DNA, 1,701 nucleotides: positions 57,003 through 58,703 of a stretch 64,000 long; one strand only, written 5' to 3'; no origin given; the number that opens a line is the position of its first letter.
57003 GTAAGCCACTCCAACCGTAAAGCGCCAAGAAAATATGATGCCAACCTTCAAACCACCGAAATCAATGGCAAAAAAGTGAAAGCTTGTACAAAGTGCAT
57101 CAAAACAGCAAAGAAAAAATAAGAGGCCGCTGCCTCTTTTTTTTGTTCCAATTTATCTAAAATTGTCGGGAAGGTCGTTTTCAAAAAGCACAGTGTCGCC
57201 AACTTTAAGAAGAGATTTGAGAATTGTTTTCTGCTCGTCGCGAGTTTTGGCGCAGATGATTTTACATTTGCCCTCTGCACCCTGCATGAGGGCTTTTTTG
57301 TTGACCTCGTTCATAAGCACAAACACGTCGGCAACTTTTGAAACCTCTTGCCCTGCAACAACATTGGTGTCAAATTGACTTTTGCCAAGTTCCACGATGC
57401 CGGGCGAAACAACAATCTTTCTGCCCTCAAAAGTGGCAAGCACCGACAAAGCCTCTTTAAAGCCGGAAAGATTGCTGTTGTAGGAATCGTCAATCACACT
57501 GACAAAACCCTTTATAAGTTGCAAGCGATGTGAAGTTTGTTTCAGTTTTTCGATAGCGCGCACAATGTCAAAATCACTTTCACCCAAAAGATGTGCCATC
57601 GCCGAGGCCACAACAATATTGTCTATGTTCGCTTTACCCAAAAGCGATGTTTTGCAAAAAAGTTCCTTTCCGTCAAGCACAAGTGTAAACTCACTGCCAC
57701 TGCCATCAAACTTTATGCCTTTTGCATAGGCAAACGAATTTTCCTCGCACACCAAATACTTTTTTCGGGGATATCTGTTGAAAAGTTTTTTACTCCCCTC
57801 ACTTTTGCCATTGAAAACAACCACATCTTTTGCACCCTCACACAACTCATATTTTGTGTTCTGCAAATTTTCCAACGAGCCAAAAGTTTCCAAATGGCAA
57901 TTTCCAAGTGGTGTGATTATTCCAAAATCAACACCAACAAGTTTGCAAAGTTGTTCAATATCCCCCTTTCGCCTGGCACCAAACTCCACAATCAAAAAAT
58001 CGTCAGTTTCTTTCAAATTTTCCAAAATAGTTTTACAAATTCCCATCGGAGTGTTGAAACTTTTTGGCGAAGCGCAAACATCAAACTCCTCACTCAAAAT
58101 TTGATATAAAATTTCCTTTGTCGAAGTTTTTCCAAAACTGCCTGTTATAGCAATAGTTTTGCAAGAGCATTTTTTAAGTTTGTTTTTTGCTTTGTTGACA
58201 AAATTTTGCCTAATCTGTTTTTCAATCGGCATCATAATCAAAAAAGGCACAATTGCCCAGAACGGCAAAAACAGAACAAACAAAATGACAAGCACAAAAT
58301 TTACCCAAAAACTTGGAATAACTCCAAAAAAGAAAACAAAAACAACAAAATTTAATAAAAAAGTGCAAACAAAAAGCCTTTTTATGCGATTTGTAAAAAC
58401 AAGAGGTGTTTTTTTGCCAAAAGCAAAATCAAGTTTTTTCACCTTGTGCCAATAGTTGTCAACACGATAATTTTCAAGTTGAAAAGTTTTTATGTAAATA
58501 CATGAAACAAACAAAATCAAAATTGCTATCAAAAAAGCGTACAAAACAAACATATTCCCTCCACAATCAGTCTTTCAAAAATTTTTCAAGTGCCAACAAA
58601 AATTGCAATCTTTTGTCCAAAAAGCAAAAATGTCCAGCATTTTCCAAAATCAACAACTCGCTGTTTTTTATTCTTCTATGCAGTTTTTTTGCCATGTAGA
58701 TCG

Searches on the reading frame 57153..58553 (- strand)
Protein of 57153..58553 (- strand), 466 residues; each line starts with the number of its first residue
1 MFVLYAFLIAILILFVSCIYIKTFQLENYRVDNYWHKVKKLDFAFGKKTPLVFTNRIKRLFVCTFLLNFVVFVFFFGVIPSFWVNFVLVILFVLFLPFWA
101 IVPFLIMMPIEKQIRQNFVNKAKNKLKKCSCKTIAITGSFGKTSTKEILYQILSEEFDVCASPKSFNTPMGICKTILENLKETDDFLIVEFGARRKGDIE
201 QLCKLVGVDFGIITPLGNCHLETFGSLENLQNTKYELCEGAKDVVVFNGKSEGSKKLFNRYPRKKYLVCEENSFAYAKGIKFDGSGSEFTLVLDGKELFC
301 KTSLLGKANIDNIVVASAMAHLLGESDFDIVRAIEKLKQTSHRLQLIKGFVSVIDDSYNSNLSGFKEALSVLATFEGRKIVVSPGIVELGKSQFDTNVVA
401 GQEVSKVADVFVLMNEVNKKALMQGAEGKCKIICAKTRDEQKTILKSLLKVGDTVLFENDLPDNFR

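Call 68: search_protein_families(library=pfam, proteins=[window:57153-58553:-], max_evalue=0.001)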
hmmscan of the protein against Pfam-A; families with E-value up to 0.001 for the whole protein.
window:57153-58553:- (466 aa): 2 families
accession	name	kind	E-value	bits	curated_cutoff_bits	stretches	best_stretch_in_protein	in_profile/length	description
PF08245.18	Mur_ligase_M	-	5.6e-31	108.5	24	1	136-320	1-200/200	Mur ligase middle domain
PF02875.26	Mur_ligase_C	-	1.2e-07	33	28.4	1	342-457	1-123/127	Mur ligase, glutamate ligase domain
